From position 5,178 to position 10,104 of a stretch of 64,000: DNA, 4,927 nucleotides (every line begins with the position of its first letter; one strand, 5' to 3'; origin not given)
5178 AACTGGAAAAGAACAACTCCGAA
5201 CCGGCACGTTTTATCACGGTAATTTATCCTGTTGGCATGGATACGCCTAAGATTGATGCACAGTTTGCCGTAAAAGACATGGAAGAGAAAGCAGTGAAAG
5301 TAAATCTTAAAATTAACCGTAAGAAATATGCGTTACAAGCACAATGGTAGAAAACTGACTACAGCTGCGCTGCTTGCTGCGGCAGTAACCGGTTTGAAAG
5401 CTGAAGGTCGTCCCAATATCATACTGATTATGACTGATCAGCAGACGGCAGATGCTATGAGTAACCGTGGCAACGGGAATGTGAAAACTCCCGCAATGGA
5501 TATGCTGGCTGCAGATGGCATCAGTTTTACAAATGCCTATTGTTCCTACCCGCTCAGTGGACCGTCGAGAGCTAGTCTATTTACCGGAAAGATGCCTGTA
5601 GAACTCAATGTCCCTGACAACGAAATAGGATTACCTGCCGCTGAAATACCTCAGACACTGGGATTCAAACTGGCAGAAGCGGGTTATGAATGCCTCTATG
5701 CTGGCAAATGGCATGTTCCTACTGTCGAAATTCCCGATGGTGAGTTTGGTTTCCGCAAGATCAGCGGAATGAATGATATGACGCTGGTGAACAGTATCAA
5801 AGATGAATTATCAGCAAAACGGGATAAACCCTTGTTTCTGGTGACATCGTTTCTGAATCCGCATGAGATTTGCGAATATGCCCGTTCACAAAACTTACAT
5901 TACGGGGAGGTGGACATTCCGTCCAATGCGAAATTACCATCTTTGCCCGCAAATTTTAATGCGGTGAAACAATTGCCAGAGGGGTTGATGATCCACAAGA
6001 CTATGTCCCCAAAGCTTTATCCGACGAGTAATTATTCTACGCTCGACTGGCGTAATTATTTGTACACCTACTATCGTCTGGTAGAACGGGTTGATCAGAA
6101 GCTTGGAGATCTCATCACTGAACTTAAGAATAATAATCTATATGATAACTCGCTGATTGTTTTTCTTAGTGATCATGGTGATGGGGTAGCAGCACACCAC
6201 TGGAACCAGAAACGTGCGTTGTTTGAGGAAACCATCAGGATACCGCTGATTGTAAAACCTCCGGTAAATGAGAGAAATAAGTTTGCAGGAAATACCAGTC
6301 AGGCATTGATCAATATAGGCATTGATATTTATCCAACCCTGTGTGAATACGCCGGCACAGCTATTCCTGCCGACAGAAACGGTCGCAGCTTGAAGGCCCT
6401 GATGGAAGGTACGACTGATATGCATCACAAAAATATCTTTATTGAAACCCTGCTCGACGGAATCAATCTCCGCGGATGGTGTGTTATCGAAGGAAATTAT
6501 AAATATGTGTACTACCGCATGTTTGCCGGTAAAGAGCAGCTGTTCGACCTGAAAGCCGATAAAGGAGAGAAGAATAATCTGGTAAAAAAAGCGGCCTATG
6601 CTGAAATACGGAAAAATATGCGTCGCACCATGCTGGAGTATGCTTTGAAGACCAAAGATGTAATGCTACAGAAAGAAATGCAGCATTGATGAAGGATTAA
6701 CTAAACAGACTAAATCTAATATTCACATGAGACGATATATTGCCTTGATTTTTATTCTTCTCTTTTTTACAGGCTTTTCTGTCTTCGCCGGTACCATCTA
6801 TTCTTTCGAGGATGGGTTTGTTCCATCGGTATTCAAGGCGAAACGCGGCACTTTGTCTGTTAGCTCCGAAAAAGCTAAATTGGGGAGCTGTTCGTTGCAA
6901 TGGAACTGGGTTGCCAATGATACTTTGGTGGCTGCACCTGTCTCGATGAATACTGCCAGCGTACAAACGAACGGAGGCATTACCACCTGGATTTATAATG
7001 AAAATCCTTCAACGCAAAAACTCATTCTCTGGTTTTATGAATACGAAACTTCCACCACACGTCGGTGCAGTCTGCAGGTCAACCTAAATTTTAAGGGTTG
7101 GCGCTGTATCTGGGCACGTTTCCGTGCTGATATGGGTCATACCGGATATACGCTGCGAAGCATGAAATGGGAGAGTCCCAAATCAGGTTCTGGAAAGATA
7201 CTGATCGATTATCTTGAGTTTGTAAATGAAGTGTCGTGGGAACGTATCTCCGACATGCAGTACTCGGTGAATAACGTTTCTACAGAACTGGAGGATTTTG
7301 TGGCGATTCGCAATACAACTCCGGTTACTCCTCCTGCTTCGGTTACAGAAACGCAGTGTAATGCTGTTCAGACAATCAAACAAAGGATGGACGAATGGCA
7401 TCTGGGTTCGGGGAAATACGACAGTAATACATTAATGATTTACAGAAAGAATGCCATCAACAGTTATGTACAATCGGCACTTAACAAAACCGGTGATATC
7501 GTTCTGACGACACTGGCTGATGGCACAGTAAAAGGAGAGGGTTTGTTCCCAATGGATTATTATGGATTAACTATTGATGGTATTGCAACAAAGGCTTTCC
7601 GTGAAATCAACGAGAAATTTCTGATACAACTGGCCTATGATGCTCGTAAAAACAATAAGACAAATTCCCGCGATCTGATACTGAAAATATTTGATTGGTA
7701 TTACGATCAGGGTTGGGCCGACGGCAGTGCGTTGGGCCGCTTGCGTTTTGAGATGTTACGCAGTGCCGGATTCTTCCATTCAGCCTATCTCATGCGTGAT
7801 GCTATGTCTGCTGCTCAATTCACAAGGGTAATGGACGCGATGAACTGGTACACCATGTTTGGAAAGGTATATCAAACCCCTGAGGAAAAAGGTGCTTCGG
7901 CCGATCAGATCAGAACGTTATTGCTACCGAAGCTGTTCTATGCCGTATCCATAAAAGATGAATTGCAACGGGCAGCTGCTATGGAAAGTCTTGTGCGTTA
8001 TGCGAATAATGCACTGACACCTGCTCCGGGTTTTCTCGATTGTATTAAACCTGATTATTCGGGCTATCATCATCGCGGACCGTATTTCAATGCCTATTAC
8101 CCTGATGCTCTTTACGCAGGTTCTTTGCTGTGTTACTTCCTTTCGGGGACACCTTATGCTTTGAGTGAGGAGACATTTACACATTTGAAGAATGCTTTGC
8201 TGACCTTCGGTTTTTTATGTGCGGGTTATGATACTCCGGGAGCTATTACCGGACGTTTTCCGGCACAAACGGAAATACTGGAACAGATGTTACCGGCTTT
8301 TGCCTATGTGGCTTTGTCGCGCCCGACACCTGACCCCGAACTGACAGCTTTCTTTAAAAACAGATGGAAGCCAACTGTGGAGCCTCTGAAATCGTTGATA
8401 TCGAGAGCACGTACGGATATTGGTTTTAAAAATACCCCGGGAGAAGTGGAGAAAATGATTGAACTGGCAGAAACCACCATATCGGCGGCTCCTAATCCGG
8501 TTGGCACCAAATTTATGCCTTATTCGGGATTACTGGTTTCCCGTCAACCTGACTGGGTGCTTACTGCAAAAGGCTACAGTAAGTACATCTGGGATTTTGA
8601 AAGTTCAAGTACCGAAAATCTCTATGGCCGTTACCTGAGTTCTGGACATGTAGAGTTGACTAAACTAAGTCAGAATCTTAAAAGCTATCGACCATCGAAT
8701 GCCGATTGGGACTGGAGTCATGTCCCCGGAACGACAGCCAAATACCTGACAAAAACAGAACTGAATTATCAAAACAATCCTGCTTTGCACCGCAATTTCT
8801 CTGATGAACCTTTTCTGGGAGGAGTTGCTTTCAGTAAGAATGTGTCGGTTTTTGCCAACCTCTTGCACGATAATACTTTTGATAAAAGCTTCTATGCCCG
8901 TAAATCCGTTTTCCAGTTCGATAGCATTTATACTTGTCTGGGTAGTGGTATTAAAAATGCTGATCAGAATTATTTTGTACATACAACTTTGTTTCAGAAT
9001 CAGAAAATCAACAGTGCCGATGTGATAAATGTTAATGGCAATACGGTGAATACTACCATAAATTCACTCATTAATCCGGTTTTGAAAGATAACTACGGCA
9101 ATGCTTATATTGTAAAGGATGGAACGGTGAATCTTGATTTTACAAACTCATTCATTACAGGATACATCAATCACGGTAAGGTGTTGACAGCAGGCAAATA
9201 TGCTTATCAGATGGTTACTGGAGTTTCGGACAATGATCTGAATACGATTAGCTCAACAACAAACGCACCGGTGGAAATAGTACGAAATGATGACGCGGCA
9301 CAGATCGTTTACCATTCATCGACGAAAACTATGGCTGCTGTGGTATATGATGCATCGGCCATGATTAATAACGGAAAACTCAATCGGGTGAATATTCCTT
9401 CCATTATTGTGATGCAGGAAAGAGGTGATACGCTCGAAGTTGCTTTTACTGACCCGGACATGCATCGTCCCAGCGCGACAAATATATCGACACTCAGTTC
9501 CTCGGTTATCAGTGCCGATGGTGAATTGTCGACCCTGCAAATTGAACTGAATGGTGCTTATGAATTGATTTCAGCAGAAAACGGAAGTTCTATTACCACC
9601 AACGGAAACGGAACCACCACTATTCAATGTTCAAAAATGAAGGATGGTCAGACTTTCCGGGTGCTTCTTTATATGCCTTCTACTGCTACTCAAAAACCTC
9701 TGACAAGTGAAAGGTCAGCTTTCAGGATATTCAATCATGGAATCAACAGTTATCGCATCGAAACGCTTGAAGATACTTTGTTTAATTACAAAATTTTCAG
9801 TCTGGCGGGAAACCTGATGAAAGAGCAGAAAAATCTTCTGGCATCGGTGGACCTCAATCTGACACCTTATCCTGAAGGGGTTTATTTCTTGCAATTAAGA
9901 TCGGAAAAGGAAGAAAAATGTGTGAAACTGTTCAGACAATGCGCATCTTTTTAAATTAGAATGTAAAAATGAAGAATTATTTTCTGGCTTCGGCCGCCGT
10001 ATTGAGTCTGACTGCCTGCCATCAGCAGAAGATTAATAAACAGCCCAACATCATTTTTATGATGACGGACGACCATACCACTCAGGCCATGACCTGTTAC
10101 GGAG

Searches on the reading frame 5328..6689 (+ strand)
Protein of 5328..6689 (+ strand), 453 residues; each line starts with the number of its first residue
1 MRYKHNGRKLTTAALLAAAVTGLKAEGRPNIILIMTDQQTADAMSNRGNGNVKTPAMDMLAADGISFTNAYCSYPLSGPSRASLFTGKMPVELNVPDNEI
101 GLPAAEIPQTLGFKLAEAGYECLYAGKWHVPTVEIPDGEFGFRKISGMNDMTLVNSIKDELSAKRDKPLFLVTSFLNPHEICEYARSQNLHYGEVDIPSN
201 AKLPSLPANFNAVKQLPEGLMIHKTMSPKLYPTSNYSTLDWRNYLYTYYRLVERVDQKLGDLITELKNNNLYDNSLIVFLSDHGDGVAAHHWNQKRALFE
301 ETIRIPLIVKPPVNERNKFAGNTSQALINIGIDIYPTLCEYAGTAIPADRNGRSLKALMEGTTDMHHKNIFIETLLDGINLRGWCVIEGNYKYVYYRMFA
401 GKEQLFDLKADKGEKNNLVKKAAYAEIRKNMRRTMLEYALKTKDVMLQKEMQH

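Call 16: search_protein_families(library=pfam, proteins=[window:5328-6689:+], max_evalue=0.001)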
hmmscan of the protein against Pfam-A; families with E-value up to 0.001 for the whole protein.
window:5328-6689:+ (453 aa): 4 families
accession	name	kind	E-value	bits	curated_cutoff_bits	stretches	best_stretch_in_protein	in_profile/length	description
PF00884.28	Sulfatase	-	7.3e-39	134.3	25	1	29-343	1-300/301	Sulfatase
PF16347.10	SGSH_C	-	1.1e-18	68.3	29.3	1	290-437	3-150/154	N-sulphoglucosamine sulphohydrolase, C-terminal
PF01663.27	Phosphodiest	-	1.2e-12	48.5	23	2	252-284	188-220/342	Type I phosphodiesterase / nucleotide pyrophosphatase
PF02995.22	DUF229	-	3.6e-06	26.4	25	1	247-317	305-374/496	Protein of unknown function (DUF229)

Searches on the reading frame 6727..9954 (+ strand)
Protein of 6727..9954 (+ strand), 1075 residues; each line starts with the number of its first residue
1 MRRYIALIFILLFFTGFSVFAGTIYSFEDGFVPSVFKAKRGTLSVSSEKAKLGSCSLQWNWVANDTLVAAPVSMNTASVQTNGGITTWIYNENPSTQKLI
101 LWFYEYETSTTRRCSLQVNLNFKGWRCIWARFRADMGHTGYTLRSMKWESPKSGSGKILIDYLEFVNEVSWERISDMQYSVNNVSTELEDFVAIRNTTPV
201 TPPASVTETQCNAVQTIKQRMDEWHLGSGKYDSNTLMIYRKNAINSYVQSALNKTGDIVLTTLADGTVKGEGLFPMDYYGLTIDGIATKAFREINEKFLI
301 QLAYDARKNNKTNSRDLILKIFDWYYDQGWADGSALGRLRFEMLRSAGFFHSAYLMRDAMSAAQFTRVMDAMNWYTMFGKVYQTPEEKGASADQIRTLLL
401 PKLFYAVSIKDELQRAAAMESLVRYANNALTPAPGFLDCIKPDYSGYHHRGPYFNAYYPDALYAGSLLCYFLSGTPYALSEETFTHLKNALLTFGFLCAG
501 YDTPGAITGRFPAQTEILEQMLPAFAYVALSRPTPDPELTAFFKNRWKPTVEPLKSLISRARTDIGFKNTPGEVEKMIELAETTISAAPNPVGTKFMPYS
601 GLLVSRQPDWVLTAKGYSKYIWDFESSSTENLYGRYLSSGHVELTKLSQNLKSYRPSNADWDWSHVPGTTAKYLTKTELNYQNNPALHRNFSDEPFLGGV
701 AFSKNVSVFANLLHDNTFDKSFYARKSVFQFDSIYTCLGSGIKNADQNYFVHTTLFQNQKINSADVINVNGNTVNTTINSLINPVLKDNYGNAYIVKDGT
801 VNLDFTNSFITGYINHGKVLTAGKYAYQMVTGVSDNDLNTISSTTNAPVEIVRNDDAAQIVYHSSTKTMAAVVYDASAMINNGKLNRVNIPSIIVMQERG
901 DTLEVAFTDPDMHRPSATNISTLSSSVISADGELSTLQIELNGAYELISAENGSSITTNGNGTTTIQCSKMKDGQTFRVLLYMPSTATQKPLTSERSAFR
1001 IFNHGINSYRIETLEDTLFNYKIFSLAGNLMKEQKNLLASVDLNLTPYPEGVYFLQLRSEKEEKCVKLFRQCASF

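Call 16: search_protein_families(library=pfam, proteins=[window:6727-9954:+], max_evalue=0.001)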
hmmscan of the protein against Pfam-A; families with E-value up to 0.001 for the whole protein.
window:6727-9954:+ (1075 aa): 5 families
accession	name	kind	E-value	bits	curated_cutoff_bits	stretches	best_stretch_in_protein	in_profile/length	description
PF09093.17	Lyase_catalyt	-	1.2e-67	229.1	25.1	1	205-538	6-344/359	Lyase, catalytic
PF09092.17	Lyase_N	-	4.4e-27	95.4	26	1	24-178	4-163/166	Lyase, N terminal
PF02278.25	Lyase_8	-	3.3e-23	82.9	27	1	603-776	10-176/254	Polysaccharide lyase family 8, super-sandwich domain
PF02884.22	Lyase_8_C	-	5.7e-10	39.9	22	1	850-914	1-65/69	Polysaccharide lyase family 8, C-terminal beta-sandwich domain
PF18962.6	Por_Secre_tail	-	3.3e-06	27.7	27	0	1015-1067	18-72/75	Secretion system C-terminal sorting domain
